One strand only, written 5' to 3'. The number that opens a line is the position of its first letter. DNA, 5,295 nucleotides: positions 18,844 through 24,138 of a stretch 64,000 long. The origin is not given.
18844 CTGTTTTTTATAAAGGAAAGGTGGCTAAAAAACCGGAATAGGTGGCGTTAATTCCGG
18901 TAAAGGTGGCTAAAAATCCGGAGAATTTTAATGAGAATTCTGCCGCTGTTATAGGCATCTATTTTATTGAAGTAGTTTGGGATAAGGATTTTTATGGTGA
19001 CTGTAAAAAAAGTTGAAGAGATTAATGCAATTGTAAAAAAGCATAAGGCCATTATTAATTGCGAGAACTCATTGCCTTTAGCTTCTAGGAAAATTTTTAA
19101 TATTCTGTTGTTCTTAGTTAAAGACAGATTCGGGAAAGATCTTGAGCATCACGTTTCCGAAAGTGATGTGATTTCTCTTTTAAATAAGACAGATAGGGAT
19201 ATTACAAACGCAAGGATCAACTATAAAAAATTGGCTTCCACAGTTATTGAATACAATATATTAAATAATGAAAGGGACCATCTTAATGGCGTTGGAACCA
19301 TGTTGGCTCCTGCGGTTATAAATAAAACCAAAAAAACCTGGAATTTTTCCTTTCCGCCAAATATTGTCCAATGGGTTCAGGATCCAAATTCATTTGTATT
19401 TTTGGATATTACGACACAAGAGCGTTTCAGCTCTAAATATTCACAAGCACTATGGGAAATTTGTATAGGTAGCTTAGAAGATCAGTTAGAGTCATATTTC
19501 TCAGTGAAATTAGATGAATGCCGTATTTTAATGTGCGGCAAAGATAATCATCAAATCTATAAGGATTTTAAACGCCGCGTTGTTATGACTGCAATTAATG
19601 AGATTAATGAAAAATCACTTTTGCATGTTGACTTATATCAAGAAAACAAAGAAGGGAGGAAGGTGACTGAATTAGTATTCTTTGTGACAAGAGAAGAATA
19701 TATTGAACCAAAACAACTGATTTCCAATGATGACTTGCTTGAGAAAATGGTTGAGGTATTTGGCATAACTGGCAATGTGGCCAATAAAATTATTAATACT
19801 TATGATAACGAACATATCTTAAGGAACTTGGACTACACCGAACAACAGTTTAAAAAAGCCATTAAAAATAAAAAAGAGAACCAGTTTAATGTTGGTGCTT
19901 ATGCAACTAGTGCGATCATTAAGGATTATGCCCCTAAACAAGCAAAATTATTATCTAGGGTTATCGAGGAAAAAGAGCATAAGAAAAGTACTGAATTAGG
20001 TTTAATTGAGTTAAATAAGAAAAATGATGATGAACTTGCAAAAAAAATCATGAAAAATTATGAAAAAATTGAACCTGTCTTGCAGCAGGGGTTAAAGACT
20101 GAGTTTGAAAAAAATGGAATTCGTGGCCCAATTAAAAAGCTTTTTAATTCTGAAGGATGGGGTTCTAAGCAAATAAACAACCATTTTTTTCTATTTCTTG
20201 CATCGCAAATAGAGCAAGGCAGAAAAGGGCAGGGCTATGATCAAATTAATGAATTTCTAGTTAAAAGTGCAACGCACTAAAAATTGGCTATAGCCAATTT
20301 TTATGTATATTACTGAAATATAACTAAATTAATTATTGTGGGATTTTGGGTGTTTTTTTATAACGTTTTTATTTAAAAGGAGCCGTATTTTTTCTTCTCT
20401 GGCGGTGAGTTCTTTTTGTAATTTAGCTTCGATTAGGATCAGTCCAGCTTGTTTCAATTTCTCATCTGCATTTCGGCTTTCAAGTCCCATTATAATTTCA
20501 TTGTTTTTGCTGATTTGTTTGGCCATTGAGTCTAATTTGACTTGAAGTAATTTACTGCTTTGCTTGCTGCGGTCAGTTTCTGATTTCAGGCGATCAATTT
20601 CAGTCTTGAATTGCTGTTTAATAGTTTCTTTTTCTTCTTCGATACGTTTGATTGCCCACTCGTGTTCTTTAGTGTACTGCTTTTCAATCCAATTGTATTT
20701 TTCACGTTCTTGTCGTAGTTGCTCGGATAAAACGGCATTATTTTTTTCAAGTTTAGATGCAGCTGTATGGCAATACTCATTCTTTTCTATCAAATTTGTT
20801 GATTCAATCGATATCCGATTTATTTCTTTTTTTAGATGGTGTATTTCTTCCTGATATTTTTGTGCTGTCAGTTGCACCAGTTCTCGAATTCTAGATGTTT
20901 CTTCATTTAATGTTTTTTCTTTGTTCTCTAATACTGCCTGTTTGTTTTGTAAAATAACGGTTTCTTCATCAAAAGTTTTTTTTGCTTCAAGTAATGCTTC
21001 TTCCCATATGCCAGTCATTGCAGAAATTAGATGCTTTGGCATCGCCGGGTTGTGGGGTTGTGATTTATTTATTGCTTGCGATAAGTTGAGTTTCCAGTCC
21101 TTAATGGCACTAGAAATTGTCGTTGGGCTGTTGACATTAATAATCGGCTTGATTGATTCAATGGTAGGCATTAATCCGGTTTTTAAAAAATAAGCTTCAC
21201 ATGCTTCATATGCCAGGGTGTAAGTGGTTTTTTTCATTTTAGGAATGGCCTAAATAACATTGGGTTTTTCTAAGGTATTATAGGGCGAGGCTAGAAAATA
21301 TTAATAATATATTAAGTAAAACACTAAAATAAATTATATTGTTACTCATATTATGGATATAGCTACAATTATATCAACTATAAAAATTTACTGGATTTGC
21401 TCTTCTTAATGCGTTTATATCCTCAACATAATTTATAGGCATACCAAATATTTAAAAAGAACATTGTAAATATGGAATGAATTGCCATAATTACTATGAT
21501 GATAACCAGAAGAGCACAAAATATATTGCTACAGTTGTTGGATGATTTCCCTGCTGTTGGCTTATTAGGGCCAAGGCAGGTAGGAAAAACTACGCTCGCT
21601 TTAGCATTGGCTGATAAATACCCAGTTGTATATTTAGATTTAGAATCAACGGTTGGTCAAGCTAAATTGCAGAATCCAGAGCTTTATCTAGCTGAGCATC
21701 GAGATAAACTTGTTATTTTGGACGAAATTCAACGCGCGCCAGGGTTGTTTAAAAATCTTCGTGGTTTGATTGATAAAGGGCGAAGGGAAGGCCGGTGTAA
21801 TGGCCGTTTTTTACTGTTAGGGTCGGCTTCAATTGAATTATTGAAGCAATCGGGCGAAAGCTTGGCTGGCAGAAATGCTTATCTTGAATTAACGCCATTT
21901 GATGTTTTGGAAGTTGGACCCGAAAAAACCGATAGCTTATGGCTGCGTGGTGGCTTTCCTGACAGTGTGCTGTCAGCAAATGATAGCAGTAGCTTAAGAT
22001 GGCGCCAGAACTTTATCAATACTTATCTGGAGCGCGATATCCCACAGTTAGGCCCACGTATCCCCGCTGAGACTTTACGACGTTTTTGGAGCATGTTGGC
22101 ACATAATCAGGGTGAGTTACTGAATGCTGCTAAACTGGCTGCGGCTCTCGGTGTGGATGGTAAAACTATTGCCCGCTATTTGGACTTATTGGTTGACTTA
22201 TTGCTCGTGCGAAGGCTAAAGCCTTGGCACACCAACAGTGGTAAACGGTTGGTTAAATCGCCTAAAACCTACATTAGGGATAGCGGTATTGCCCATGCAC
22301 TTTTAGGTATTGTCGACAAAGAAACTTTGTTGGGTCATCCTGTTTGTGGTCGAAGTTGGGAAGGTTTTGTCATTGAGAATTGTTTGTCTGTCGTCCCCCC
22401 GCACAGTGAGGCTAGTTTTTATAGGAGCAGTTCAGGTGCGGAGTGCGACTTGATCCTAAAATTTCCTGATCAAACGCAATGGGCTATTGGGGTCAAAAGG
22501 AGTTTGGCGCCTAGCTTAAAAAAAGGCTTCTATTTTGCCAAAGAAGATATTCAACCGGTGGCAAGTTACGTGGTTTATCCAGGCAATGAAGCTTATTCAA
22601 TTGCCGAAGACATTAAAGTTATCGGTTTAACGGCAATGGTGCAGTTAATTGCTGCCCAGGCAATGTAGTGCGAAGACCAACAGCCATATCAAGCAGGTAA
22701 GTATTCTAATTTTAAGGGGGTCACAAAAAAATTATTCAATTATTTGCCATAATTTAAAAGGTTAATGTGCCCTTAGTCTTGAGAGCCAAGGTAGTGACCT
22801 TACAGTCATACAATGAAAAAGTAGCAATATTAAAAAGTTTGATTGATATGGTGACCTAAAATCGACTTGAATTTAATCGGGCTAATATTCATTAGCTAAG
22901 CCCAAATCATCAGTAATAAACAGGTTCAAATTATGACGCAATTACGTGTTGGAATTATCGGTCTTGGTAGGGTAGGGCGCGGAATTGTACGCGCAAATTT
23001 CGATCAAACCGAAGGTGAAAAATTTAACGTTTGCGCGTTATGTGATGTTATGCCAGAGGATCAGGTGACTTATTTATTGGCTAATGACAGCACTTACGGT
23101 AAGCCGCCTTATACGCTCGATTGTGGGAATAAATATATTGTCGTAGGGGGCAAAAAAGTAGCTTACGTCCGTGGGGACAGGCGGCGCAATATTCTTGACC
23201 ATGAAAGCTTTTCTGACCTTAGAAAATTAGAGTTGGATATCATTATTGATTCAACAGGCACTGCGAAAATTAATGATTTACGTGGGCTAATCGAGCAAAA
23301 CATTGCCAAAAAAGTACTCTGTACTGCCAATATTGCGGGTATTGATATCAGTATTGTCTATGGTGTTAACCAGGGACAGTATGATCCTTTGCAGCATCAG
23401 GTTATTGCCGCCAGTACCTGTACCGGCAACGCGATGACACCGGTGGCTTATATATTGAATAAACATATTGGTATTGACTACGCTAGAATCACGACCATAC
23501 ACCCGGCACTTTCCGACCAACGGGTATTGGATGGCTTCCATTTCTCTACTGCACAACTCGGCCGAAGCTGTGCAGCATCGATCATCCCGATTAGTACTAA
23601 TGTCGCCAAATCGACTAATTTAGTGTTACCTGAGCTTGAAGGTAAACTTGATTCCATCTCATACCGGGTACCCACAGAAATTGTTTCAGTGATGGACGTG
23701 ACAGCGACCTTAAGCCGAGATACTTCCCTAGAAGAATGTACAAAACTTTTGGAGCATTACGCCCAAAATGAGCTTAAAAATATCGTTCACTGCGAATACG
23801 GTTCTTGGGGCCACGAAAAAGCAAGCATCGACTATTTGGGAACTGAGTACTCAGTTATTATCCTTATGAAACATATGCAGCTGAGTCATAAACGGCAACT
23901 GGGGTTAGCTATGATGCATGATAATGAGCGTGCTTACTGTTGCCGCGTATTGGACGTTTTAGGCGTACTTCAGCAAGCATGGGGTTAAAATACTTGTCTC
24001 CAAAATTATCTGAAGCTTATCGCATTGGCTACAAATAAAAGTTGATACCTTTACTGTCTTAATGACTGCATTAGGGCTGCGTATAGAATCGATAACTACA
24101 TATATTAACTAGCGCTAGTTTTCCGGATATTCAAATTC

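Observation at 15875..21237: Complete iteron-type plasmid replicon (parB-parA, oriV, rep, kfrA) lying between chemotaxis and flagellar loci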

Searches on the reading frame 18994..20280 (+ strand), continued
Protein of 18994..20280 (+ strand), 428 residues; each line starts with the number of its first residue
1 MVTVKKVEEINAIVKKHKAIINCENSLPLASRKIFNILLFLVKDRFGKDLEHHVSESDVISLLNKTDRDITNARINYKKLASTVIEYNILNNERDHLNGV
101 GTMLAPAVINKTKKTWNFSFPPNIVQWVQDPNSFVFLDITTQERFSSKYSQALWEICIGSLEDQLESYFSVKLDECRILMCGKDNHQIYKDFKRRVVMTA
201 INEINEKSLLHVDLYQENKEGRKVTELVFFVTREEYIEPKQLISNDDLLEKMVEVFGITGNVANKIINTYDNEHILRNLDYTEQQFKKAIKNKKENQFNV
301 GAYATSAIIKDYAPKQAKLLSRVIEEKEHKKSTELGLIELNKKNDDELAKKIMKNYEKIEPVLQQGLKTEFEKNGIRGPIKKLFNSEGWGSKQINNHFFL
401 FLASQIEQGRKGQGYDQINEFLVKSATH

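Call 61: search_protein_families(library=ncbifam, proteins=[window:18994-20280:+], max_evalue=0.001)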
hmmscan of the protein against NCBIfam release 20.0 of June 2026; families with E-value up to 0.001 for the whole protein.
window:18994-20280:+ (428 aa): 2 families
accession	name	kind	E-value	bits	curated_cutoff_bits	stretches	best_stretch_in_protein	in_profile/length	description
NF038290.1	repM_Acin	exception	6.1e-11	42.2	250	1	113-304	106-296/304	replication initiation protein RepM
NF010305.0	PRK13742.1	equivalog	8.2e-06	25.3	342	1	134-230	146-241/251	replication initiation protein RepE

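Call 73: find_encoding_contigs(protein=P0004, flank=10000, max_places=1)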
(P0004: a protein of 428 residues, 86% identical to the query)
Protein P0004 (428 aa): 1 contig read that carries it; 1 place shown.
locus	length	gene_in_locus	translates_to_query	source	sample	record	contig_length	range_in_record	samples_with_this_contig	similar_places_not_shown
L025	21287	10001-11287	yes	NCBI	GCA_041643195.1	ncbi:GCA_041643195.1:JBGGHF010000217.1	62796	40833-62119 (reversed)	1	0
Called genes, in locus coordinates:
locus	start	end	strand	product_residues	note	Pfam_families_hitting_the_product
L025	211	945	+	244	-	-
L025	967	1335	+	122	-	PF00072:Response_reg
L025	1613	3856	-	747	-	PF18911:PKD_4, PF00801:PKD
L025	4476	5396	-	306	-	PF09176:Mpt_N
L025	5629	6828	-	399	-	PF00563:EAL, PF08668:HDOD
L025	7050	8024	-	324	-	PF18090:SoPB_HTH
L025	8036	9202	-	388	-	PF01656:CbiA, PF02374:ArsA_ATPase (weak), PF09140:MipZ (weak), PF10609:ParA, PF13614:AAA_31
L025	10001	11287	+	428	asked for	PF01051:Rep3_N, PF21205:Rep3_C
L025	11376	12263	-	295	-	PF11740:KfrA_N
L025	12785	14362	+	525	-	PF20975:DGCcoil (weak), PF00990:GGDEF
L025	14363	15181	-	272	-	PF08668:HDOD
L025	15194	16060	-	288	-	PF08668:HDOD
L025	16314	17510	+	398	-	PF13173:AAA_14, PF13635:DUF4143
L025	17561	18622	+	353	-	PF00044:Gp_dh_N, PF02800:Gp_dh_C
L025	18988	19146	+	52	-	-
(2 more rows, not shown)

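Call 74: predict_structure(alignment_id=A2)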
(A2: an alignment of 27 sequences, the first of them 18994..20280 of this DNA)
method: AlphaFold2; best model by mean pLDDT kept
length: 428 residues; sequences in the alignment: 27
mean_pLDDT: 76.5   pTM: 0.48
mean pLDDT of the five models: 76.5, 75.4, 73.8, 72.1, 71.8
residues with pLDDT >= 90: 33; 70-90: 300; 50-70: 44; < 50: 51
segments of 3 or more residues with pLDDT < 50: 1-22, 86-99, 236-242, 317-322
pLDDT, mean of each block of 10 residues (from residue 1): 32 38 65 83 76 89 82 88 54 41 80 89 71 58 82 79 76 78 76 90 89 90 86 57 73 87 88 83 84 84 87 60 60 75 82 87 89 85 88 89 87 84 70
secondary structure, 60 per line:
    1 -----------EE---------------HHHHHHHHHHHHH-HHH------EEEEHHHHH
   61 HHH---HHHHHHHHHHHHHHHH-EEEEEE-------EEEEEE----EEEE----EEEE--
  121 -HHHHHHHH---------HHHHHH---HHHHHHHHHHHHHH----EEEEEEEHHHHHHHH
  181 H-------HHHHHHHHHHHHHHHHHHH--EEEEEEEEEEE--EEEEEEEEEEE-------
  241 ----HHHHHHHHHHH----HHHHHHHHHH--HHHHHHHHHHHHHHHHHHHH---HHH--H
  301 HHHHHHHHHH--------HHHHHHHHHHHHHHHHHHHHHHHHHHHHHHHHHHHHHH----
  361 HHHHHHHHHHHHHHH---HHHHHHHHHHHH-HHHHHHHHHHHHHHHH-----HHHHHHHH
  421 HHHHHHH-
elements in order: H29-41 E52-55 H56-63 H67-82 E84-89 E97-102 E107-110 E115-118 H122-129 H139-144 H148-161 E166-172 H173-181 H189-207 E210-220 E223-233 H245-255 H260-269 H272-291 H300-310 H319-356 H361-375 H379-390 H392-407 H413-427

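Call 77: fold_search(model_id=the predicted structure, library=pdb)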
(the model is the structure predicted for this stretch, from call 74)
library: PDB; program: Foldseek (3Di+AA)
matches with E <= 10: 301; with E <= 0.001: 49
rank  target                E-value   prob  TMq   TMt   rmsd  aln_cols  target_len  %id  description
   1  9yzm_C                4.5e-09  1.00  0.39  0.74   3.1       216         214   18  Isoreticular co-crystal 1 with asymmetrical expanded duplex (31mer) containing insert sequence CTAATTAGGC and loaded w (released 2026-02-18)
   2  9z55_C                8.4e-09  1.00  0.39  0.74   4.0       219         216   17  Isoreticular co-crystal 1 with asymmetrical expanded duplex (31mer) containing insert sequence CATGAGTCAT (released 2026-02-18)
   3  9yzg_C                1.1e-08  1.00  0.41  0.76   3.6       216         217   17  Isoreticular co-crystal 1 with asymmetrical expanded duplex (31mer) containing insert sequence ATGAGTCATA (released 2026-02-18)
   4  9z1d_C                1.2e-08  1.00  0.40  0.76   4.0       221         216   18  Isoreticular co-crystal 1 with asymmetrical expanded duplex (31mer) containing insert sequence GCTTGATGAG, crystal soa (released 2026-02-18)
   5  2nra_C                1.2e-08  1.00  0.39  0.63   4.8       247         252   19  Crystal structure of Pi initiator protein in complex with iteron DNA (released 2006-11-14)
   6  9nb0_C                1.4e-08  1.00  0.39  0.73   3.7       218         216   16  Isoreticular, Porous co-crystal of Replication Initiator Protein REPE54 and asymmetrical expanded duplex (31mer) conta (released 2026-02-18)
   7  2z9o_A                1.6e-08  1.00  0.28  0.44   8.0       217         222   16  Crystal structure of the dimeric form of RepE in complex with the repE operator DNA (released 2007-11-27)
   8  9yzs_C                1.7e-08  1.00  0.40  0.76   3.4       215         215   18  Isoreticular co-crystal 1 with asymmetrical expanded duplex (31mer) containing insert sequence TAATTAGGCCG and loaded  (released 2026-02-18)
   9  9yzq_C                1.8e-08  1.00  0.40  0.76   2.8       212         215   18  Isoreticular co-crystal 1 with asymmetrical expanded duplex (31mer) containing insert sequence TGATGAGCAG and loaded w (released 2026-02-18)
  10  7ur0_C                1.9e-08  1.00  0.39  0.74   3.6       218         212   17  Isoreticular, interpenetrating co-crystal of Replication Initiator Protein REPE54 and scaffold-insert duplexes (21mer  (released 2023-04-26)
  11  9yzc_C                1.9e-08  1.00  0.38  0.71   4.4       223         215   17  Isoreticular co-crystal 1 with asymmetrical expanded duplex (31mer) containing insert sequence CGCGCGCGCG (released 2026-02-18)
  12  8ac8_C                2.2e-08  1.00  0.40  0.76   2.8       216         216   17  The nucleoprotein complex of Rep protein with DUE ssDNA (released 2023-09-27)
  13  7sgc_C                2.2e-08  1.00  0.41  0.74   2.8       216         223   19  Replication Initiator Protein REPE54 and cognate DNA sequence with terminal five prime phosphates. (released 2021-10-13)
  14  9z1b_C                3.1e-08  1.00  0.41  0.76   3.1       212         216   18  Isoreticular co-crystal 1 with asymmetrical expanded duplex (31mer) containing insert sequence CCGCGCAGGC, crystal soa (released 2026-02-18)
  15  9yzl_C                3.3e-08  1.00  0.41  0.76   2.8       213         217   18  Isoreticular co-crystal of Replication Initiator Protein REPE54 and asymmetrical expanded duplex (31mer) containing th (released 2026-02-18)
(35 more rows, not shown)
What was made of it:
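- On Rep_3 / RepE-pi class of iteron-binding plasmid initiators: The AlphaFold model matches RepE54 and pi with target-normalised TM 0.74-0.78 and E about 1e-8 (calls 74, 77).
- Closest known: Mini-F. Same: RepE54 is the best structural match (target-normalised TM about 0.75; call 77).
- Closest known: Vibrio chromosome 2 RctB/ParAB2. Same: Weaker structural similarity of Rep to RctB domains 2-3 (E 4e-5; call 77).
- The AlphaFold model of Rep superposes on RepE54 and pi (calls 74, 77).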

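Call 79: list_cluster_members(proteins=[P0001, P0189, P0004, P0005, P0211])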
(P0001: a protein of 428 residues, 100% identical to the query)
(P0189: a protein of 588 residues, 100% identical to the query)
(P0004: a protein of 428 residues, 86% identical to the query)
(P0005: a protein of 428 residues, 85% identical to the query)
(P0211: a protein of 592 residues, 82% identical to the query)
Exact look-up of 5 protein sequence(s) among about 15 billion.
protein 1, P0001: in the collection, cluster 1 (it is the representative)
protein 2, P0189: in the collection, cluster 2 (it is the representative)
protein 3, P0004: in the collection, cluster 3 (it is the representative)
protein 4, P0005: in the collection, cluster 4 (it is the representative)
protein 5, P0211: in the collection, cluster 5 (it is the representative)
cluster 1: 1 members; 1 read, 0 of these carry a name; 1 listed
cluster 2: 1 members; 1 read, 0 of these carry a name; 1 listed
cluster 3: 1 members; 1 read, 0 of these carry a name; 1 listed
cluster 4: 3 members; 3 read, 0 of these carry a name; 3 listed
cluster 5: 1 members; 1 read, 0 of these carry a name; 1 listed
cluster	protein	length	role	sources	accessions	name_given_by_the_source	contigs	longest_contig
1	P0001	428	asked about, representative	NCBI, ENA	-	-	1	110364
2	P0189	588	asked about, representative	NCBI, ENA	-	-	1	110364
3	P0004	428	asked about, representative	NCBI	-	-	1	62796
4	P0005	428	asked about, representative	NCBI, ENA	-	-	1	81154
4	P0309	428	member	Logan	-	-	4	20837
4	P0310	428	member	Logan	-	-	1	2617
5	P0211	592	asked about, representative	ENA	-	-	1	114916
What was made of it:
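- Tried and rejected: No names or accessions (call 79).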

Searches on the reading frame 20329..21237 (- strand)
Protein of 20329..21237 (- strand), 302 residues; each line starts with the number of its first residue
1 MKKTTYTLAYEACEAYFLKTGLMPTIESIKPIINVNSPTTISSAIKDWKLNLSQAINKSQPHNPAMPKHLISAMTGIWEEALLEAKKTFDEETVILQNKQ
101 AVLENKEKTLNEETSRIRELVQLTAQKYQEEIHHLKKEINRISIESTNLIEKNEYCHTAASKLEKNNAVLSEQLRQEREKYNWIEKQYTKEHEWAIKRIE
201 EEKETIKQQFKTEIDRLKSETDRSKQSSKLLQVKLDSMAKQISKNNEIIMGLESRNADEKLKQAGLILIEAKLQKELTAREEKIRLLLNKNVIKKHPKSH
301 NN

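Call 6: search_protein_families(library=pfam, proteins=[window:20329-21237:-], max_evalue=0.01)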
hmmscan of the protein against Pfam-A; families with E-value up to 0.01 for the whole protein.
window:20329-21237:- (302 aa): 2 families
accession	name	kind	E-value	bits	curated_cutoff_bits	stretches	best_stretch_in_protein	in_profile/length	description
PF11740.13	KfrA_N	-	4.6e-11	43.9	26.1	1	14-116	9-108/113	Plasmid replication region DNA-binding N-term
PF19220.6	Rod_CreS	-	0.00075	19.1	100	0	124-296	21-199/359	Crescentin, rod domain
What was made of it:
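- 20329..21237 (-): kfrA (302 aa): a KfrA_N DNA-binding head followed by a long coiled coil. Call 6 (KfrA_N 43.9 bits; weak match to the crescentin rod).
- Checked: KfrA, 20329-21237 (-): KfrA_N at 43.9 bits (call 6).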

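Call 61: search_protein_families(library=ncbifam, proteins=[window:20329-21237:-], max_evalue=0.001)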
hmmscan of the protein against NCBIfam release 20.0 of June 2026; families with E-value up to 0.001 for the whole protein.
window:20329-21237:- (302 aa): 0 families

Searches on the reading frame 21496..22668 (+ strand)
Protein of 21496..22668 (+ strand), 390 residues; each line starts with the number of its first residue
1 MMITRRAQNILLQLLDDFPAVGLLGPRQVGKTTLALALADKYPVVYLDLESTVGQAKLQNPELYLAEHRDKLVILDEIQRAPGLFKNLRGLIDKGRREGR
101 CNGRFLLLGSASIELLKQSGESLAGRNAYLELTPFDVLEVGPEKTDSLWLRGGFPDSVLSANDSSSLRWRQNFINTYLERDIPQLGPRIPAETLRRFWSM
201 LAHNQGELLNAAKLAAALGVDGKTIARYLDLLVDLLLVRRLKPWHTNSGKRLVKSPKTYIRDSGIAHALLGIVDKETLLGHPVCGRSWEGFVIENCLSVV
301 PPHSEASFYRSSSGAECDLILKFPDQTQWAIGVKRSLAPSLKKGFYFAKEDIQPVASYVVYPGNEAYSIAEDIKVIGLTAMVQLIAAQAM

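Call 6: search_protein_families(library=pfam, proteins=[window:21496-22668:+], max_evalue=0.01)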
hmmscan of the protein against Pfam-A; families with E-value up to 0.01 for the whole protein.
window:21496-22668:+ (390 aa): 4 families
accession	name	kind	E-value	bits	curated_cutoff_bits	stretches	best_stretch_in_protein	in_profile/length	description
PF13635.12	DUF4143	-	2.7e-43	147.9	28.1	1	179-335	1-159/160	Domain of unknown function (DUF4143)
PF13173.12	AAA_14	-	4.3e-25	88.6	27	1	19-139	3-127/129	AAA domain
PF13401.12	AAA_22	-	0.00083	20.1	27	0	65-114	79-127/130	AAA domain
PF00004.35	AAA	-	0.003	18.4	21.2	0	23-80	3-68/131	ATPase family associated with various cellular activities (AAA)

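Call 61: search_protein_families(library=ncbifam, proteins=[window:21496-22668:+], max_evalue=0.001)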
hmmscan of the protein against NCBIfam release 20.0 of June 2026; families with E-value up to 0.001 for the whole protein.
window:21496-22668:+ (390 aa): 0 families

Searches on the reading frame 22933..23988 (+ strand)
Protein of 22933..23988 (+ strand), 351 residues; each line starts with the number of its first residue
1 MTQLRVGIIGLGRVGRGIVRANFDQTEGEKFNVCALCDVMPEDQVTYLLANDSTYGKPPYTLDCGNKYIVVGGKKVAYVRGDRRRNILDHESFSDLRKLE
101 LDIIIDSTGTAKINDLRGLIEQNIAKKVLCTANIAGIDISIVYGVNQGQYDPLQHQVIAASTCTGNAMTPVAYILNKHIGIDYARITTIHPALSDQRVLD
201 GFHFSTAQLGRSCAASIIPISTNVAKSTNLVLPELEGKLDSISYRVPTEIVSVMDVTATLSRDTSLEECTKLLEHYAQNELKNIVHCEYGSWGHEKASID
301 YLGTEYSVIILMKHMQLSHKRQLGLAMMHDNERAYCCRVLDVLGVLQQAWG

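Call 6: search_protein_families(library=pfam, proteins=[window:22933-23988:+], max_evalue=0.01)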
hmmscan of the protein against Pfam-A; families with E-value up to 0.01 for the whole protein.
window:22933-23988:+ (351 aa): 2 families
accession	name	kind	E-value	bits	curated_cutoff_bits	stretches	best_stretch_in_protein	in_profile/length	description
PF02800.25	Gp_dh_C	-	7.5e-34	117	24.4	1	169-322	2-151/158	Glyceraldehyde 3-phosphate dehydrogenase, C-terminal domain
PF00044.30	Gp_dh_N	-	1.1e-14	54.9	31.7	1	5-111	2-98/101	Glyceraldehyde 3-phosphate dehydrogenase, NAD binding domain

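Call 61: search_protein_families(library=ncbifam, proteins=[window:22933-23988:+], max_evalue=0.001)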
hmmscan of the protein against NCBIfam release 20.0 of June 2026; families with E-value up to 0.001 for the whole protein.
window:22933-23988:+ (351 aa): 9 families
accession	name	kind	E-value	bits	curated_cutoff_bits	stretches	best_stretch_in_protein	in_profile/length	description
TIGR01534.1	GAPDH-I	equivalog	7.5e-66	222.6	367.2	1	5-341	1-330/330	type I glyceraldehyde-3-phosphate dehydrogenase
NF005830.0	PRK07729.1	equivalog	8e-59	199.3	546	1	4-345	3-329/343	glyceraldehyde-3-phosphate dehydrogenase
TIGR01532.1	E4PD_g-proteo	equivalog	3.2e-55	187.7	530.55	1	5-341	1-325/325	erythrose-4-phosphate dehydrogenase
NF033735.1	G3PDH_Arsen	exception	2.1e-53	181.9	450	1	6-342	1-322/323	ArsJ-associated glyceraldehyde-3-phosphate dehydrogenase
NF005641.0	PRK07403.1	equivalog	7.5e-52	176.6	616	1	4-350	2-336/337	type I glyceraldehyde-3-phosphate dehydrogenase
NF010058.0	PRK13535.1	equivalog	3.8e-50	170.9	539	1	3-343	2-330/339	erythrose-4-phosphate dehydrogenase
NF006512.0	PRK08955.1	equivalog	1.4e-49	169.3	563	1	4-342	3-326/334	glyceraldehyde-3-phosphate dehydrogenase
NF011954.0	PRK15425.1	equivalog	2.9e-40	138.4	662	1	4-344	3-327/331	glyceraldehyde-3-phosphate dehydrogenase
NF006139.0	PRK08289.1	equivalog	1.7e-37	129.2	431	1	8-344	133-467/480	glyceraldehyde-3-phosphate dehydrogenase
